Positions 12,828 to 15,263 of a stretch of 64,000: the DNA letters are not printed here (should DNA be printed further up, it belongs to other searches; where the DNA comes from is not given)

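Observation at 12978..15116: Fusion of a degenerate metallophosphoesterase domain to a WDG-x2-W beta-propeller-like repeat array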

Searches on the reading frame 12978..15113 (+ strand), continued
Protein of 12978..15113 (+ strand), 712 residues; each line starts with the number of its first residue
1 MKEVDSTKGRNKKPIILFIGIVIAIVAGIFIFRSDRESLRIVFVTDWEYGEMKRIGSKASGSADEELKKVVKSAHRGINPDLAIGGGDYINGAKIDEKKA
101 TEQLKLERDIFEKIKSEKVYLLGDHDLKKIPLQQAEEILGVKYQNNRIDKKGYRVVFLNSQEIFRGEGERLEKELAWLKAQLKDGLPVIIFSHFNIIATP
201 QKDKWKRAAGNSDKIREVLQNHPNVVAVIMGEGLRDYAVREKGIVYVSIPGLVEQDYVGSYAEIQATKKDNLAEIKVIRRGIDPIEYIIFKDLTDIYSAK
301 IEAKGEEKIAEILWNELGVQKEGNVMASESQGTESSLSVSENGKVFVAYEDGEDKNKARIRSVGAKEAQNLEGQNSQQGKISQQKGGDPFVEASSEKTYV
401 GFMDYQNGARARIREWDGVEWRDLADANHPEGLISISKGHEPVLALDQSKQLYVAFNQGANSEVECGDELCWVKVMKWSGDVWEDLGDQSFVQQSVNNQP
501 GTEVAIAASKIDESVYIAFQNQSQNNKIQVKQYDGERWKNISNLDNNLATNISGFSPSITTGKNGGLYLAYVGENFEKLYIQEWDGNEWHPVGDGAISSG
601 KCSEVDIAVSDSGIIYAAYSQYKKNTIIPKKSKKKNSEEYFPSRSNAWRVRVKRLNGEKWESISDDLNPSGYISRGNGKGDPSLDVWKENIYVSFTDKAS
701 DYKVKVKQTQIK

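Call 61: fold_search(model_id=the predicted structure, library=pdb)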
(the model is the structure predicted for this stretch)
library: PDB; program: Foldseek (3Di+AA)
matches with E <= 10: 1005; with E <= 0.001: 421
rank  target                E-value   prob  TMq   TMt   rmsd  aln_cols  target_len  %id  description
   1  2nxf                  2.7e-11  1.00  0.30  0.63   5.0       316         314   14  Crystal Structure of a dimetal phosphatase from Danio rerio LOC 393393 (released 2006-12-12)
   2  2zo9_B                4.7e-10  1.00  0.27  0.65   5.2       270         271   16  Malonate-bound structure of the glycerophosphodiesterase from Enterobacter aerogenes (GpdQ) and characterization of th (released 2008-10-07)
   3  3ib7                  1.5e-09  1.00  0.24  0.53   8.9       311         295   12  Crystal structure of full length Rv0805 (released 2009-09-29)
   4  3d03_A                2.3e-09  1.00  0.27  0.65   5.0       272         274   15  1.9A structure of Glycerophoshphodiesterase (GpdQ) from Enterobacter aerogenes (released 2008-10-14)
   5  2dxl_A                4.7e-09  1.00  0.27  0.67   4.9       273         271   16  Glycerophosphodiesterase from Enterobacter aerogenes (released 2007-05-22)
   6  3h6j                  4.7e-09  1.00  0.28  0.42  17.2       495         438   10  Crystal structure of a putative neuraminidase from Pseudomonas aeruginosa (released 2009-05-12)
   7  5mum                  5.0e-09  1.00  0.30  0.50   6.1       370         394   10  Glycoside Hydrolase BACINT_00347 (released 2017-04-26)
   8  4irt                  6.4e-09  1.00  0.30  0.51   6.3       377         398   11  Crystal structure of a putative neuraminidase (BACOVA_03493) from Bacteroides ovatus ATCC 8483 at 1.74 A resolution (released 2013-03-13)
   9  2w38                  6.4e-09  1.00  0.29  0.44  16.5       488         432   11  Crystal structure of the pseudaminidase from Pseudomonas aeruginosa (released 2008-12-23)
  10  5mvh                  1.1e-08  1.00  0.30  0.51   6.0       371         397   10  Glycoside Hydrolase BACCELL_00856 (released 2017-04-26)
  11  5mul                  1.1e-08  1.00  0.30  0.52   6.2       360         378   12  Glycoside Hydrolase BT3686 bound to Glucuronic Acid (released 2017-04-26)
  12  6t96                  1.2e-08  1.00  0.31  0.59  10.9       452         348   12  Photorhabdus laumondii subsp. laumondii lectin PLL3 (released 2019-12-25)
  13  5y31_B                1.4e-08  1.00  0.36  0.49  13.1       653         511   10  Crystal structure of human LGI1-ADAM22 complex (released 2018-05-02)
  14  8q83_B                1.6e-08  1.00  0.29  0.55  11.3       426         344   13  Photorhabdus laumondii lectin PLL5 in complex with alpha-methyl-fucoside (released 2025-03-05)
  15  9kzc_B                2.1e-08  1.00  0.36  0.70   5.1       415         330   10  Cryo-EM structure of the LGI1 LRR-LGI1 EPTP-ADAM22 ECD complex (released 2025-06-25)
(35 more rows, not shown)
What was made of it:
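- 13074..13898 (+): MPP-fold (calcineurin-like phosphoesterase) domain of the 'DWE type', residues 33-307. Foldseek: 2nxf, GpdQ and Rv0805 at target TM 0.53-0.67 (call 61).
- On Pfam PF00149 Metallophos (calcineurin-like phosphoesterase fold): The fold is confirmed by Foldseek hits to 2nxf, GpdQ and Rv0805 (call 61).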

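Call 70: list_cluster_members(proteins=[P0001, P0005, P0009, P0017, P0021, P0007, P0011, P0012, P0013, P0023])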
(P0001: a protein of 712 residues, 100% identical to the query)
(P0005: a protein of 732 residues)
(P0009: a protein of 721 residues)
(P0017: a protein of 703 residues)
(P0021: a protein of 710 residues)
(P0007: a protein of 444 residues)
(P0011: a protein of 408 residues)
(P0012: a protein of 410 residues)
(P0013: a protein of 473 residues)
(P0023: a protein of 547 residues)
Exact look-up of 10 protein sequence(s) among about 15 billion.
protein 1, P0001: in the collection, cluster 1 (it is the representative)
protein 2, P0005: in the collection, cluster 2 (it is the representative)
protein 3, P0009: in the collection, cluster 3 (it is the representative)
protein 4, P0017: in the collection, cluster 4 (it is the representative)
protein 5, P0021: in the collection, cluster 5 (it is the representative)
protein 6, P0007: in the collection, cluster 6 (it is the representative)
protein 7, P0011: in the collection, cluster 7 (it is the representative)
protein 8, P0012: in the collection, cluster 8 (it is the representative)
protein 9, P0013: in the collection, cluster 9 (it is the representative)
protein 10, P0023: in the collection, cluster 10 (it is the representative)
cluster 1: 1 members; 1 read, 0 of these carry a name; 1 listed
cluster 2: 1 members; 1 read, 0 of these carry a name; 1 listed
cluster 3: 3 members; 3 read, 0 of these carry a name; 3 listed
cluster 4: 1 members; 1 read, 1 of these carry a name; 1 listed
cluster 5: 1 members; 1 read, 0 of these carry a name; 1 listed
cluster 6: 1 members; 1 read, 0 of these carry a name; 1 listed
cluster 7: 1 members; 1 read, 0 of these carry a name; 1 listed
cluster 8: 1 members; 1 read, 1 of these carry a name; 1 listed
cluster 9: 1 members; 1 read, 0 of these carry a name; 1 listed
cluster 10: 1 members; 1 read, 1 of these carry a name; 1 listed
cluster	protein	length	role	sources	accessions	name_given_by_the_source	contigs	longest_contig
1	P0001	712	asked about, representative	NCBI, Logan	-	-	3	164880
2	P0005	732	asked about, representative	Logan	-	-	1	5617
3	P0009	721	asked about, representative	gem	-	-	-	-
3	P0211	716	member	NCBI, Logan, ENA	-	-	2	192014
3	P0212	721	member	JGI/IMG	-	-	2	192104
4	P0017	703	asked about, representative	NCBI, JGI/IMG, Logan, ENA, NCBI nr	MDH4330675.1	MAG: metallophosphoesterase [Candidatus Moranbacteria bacterium] | metallophosphoesterase [Candidatus Moranbacteria bacterium]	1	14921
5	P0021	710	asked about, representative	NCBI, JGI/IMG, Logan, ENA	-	-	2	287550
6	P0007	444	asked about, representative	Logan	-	-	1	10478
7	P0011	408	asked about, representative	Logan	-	-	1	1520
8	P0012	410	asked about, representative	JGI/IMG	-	hypothetical protein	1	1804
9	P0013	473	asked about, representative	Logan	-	-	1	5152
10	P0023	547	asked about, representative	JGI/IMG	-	hypothetical protein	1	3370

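Call 71: find_related_loci(query=window:12978-15113:+, collection=genome_contigs, flank=6000)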
Query window:12978-15113:+ (712 aa) in genome_contigs; peptide patterns used: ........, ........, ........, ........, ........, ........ (x = any residue, [..] = any of these).
31 stretches matched a pattern, but none encodes a relative of the query by tblastn (E <= 1e-3).
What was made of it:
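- Tried and rejected: A genome_contigs scan with the single protein found nothing (call 71).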

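Call 72: find_related_loci(query=A6, collection=genome_contigs, flank=6000)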
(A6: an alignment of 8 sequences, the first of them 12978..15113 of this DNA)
Query A6 (712 aa) in genome_contigs; peptide patterns used: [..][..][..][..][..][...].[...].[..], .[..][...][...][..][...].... (x = any residue, [..] = any of these).
175 stretches matched a pattern; 43 encode a relative of the query (tblastn E <= 1e-3); 43 distinct loci.
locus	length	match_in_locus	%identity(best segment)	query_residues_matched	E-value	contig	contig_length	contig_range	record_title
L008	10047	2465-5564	39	11-712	1e-163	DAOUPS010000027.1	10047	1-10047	MAG TPA_asm: bacterium isolate CSMAG_106 CSMAG_106_k127_1807224_length_10047_cov_20.0000, whole genome shotgun sequence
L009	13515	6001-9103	38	1-712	6e-155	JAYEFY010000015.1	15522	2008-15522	MAG: Patescibacteria group bacterium isolate MAG260 MAG260_15, whole genome shotgun sequence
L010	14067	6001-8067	37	33-708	2e-149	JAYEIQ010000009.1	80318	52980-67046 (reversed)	MAG: Patescibacteria group bacterium isolate MAG187 MAG187_9, whole genome shotgun sequence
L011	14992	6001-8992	32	10-697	3e-103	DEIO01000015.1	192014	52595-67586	MAG TPA_asm: Patescibacteria group bacterium UBA2772 UBA2772_contig_6362, whole genome shotgun sequence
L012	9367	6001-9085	32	16-712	9e-98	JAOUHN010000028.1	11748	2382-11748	MAG: Candidatus Moraniibacteriota bacterium isolate 4_1_May_SF_Bin64 4_1_May_SF_Bin64_scaffold_2277_c1, whole genome sho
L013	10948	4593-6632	30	39-712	3e-97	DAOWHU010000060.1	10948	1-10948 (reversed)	MAG TPA_asm: bacterium isolate CSMAG_2025 CSMAG_2025_k141_4064538_length_10948_cov_10.0000, whole genome shotgun sequenc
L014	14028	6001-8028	31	29-708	3e-96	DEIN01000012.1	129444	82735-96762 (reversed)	MAG TPA_asm: Patescibacteria group bacterium UBA2773 UBA2773_contig_293, whole genome shotgun sequence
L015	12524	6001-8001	32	37-708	9e-95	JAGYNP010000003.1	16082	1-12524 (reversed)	MAG: Candidatus Moraniibacteriota bacterium isolate M55B148 k51_1224016_flag_0_multi_25.6038_len_16082, whole genome sho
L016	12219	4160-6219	32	10-708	2e-102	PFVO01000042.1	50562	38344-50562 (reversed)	MAG: Candidatus Moranbacteria bacterium CG_4_9_14_3_um_filter_44_28 CG_4_9_14_3_um_filter_150_scaffold_630_c, whole geno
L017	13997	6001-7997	31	34-708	6e-54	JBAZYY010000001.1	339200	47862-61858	MAG: Parcubacteria group bacterium isolate SO_2017_GW1_93 NODE_234_length_339200_cov_4.710741_OW334_2017, whole genome s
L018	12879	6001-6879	32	21-312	3e-42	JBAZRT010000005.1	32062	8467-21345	MAG: Parcubacteria group bacterium isolate SO_2017_GW1_154 NODE_6048_length_32062_cov_0.997495_OW334_2017, whole genome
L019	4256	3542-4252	36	18-247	2e-42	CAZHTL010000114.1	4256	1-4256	MAG TPA_asm: uncultured Bdellovibrionales bacterium isolate SRP231805_co4_149 genome assembly, contig: k141_429226, whol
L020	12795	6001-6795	33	39-289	3e-39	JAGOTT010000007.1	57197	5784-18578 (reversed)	MAG: Candidatus Moraniibacteriota bacterium isolate Gw_Eff_bin_440 Gw_Eff_814_length_57197_cov_5.469879, whole genome sh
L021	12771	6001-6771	35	39-281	9e-37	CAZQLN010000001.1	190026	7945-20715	MAG TPA_asm: uncultured Bdellovibrionales bacterium isolate SRP342105_co1_403 genome assembly, contig: NODE_74_length_19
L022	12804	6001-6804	32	39-287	1e-35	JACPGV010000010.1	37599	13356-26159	MAG: Candidatus Moraniibacteriota bacterium isolate NC_groundwater_397_Ag_B-0.1um_43_25 GD18-4_B1_scaffold_1301601, whol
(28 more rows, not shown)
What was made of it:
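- The fusion is present in about 11 species-representative genomes (call 72).
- Tried and rejected: The alignment-based rescan worked (call 72).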

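Call 81: search_protein_families(library=pfam, proteins=[L014:8077-10194:+, L014:10222-11361:-, L014:11368-12186:-, L014:5209-5712:+, L014:4602-5231:+, L014:3029-3916:+, L014:1350-2513:-, L013:6727-8838:+, L013:8859-10004:-], max_evalue=0.001)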
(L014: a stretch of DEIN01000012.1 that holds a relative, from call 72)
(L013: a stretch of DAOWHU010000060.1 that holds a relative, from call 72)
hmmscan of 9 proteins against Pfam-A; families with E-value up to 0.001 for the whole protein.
L014:8077-10194:+ (706 aa): 7 families
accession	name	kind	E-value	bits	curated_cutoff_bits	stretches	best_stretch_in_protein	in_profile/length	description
PF00271.37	Helicase_C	-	7.7e-21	74.8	23.5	1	485-600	8-108/110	Helicase conserved C-terminal domain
PF00270.35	DEAD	-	9.9e-21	74.6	26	1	280-446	6-163/167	DEAD/DEAH box helicase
PF17191.10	RecG_wedge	-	1.5e-19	70.6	23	1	11-183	5-162/162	RecG wedge domain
PF19833.4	RecG_dom3_C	-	2e-11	44.2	26.8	1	628-687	1-62/87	ATP-dependent DNA helicase RecG, domain 3, C-terminal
PF04851.21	ResIII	-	2.3e-11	44.3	22.5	1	269-442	3-162/164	Type III restriction enzyme, res subunit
PF01336.31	tRNA_anti-codon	-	3.7e-10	40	27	1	59-135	1-75/75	OB-fold nucleic acid binding domain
PF22590.2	Cas3-like_C_2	-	7.6e-05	23.4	27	1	511-601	10-104/106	CRISPR-associated nuclease/helicase Cas3, C-terminal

L014:10222-11361:- (379 aa): 6 families
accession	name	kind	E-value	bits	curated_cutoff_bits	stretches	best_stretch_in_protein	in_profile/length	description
PF00534.26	Glycos_transf_1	-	1.3e-37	129.4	26.4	1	192-356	5-171/172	Glycosyl transferases group 1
PF13439.12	Glyco_transf_4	-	9.1e-31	107.6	28.5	1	15-181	3-168/170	Glycosyltransferase Family 4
PF13692.12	Glyco_trans_1_4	-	2e-30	106.4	27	1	204-343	3-142/142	Glycosyl transferases group 1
PF13524.12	Glyco_trans_1_2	-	2.2e-08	34.6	25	1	237-357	18-128/144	Glycosyl transferase-like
PF13579.12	Glyco_trans_4_4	-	1.2e-07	32.7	29.7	1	15-178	2-158/158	Glycosyl transferase 4-like domain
PF20706.3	GT4-conflict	-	9.6e-05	22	26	1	201-326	196-325/385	Family 4 Glycosyltransferase in conflict systems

L014:11368-12186:- (272 aa): 4 families
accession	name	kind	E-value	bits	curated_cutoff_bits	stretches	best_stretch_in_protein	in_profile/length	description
PF12146.15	Hydrolase_4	-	1.5e-17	64.1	27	1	35-241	5-228/239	Serine aminopeptidase, S33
PF00561.26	Abhydrolase_1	-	4e-08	33.7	25.8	1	38-168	4-136/245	alpha/beta hydrolase fold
PF12697.13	Abhydrolase_6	-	0.00011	23.4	26.3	1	42-149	6-101/217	Alpha/beta hydrolase family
PF00326.27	Peptidase_S9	-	0.00026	21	22.6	0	54-232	7-172/213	Prolyl oligopeptidase family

L014:5209-5712:+ (168 aa): 0 families

L014:4602-5231:+ (210 aa): 1 family
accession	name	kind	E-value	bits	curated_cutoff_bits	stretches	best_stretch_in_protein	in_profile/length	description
PF09335.16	VTT_dom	-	2.6e-12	47.7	33.9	1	38-153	6-122/123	VTT domain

L014:3029-3916:+ (296 aa): 4 families
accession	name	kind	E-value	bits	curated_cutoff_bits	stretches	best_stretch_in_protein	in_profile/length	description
PF00589.27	Phage_integrase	-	7.9e-43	146.6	27.1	1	112-284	2-170/172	Phage integrase family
PF02899.23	Phage_int_SAM_1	-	4.9e-10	40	22.3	1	6-89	2-81/83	Phage integrase, N-terminal SAM-like domain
PF13495.12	Phage_int_SAM_4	-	4.2e-07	30.7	27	1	10-58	7-54/85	Phage integrase, N-terminal SAM-like domain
PF13102.12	Phage_int_SAM_5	-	8e-05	23.4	22.3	1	10-92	11-87/98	Phage integrase SAM-like domain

L014:1350-2513:- (387 aa): 4 families
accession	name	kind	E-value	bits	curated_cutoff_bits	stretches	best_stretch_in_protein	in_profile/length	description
PF05257.22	CHAP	-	2.6e-19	69.9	26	1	289-363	4-81/81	CHAP domain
PF01476.26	LysM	-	9.9e-19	67.5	20.9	2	156-198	1-42/43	LysM domain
PF23473.1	LysM3_LYK4_5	-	4.8e-12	46.2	29.3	1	156-190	5-38/48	LYK4/5 LysM3 domain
PF23446.1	LysM1_NFP_LYK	-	0.0006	21.1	36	0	162-198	16-53/60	NFP/LYK LysM1 domain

L013:6727-8838:+ (704 aa): 7 families
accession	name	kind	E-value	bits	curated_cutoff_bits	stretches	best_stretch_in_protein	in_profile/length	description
PF00270.35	DEAD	-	1.1e-22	81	26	1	279-444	6-163/167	DEAD/DEAH box helicase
PF00271.37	Helicase_C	-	7.5e-21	74.9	23.5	1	481-598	6-108/110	Helicase conserved C-terminal domain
PF17191.10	RecG_wedge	-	6e-14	52.4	23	1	12-181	6-161/162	RecG wedge domain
PF04851.21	ResIII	-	1e-11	45.5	22.5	1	268-440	3-162/164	Type III restriction enzyme, res subunit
PF19833.4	RecG_dom3_C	-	1.5e-11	44.6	26.8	1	626-686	1-63/87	ATP-dependent DNA helicase RecG, domain 3, C-terminal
PF01336.31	tRNA_anti-codon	-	4.2e-11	43.1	27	1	59-135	1-75/75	OB-fold nucleic acid binding domain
PF22590.2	Cas3-like_C_2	-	4e-05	24.3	27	1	510-599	11-104/106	CRISPR-associated nuclease/helicase Cas3, C-terminal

L013:8859-10004:- (381 aa): 6 families
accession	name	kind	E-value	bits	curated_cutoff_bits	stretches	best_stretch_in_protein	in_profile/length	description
PF00534.26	Glycos_transf_1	-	3.9e-38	131.1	26.4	1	189-356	2-171/172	Glycosyl transferases group 1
PF13692.12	Glyco_trans_1_4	-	1.6e-29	103.4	27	1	205-343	4-142/142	Glycosyl transferases group 1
PF13439.12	Glyco_transf_4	-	8.4e-28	97.9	28.5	1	15-180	3-167/170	Glycosyltransferase Family 4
PF13579.12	Glyco_trans_4_4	-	7.7e-07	30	29.7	1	15-177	2-157/158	Glycosyl transferase 4-like domain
PF13524.12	Glyco_trans_1_2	-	1.6e-06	28.6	25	1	231-356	12-127/144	Glycosyl transferase-like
PF20706.3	GT4-conflict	-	0.00023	20.7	26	1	200-320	195-323/385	Family 4 Glycosyltransferase in conflict systems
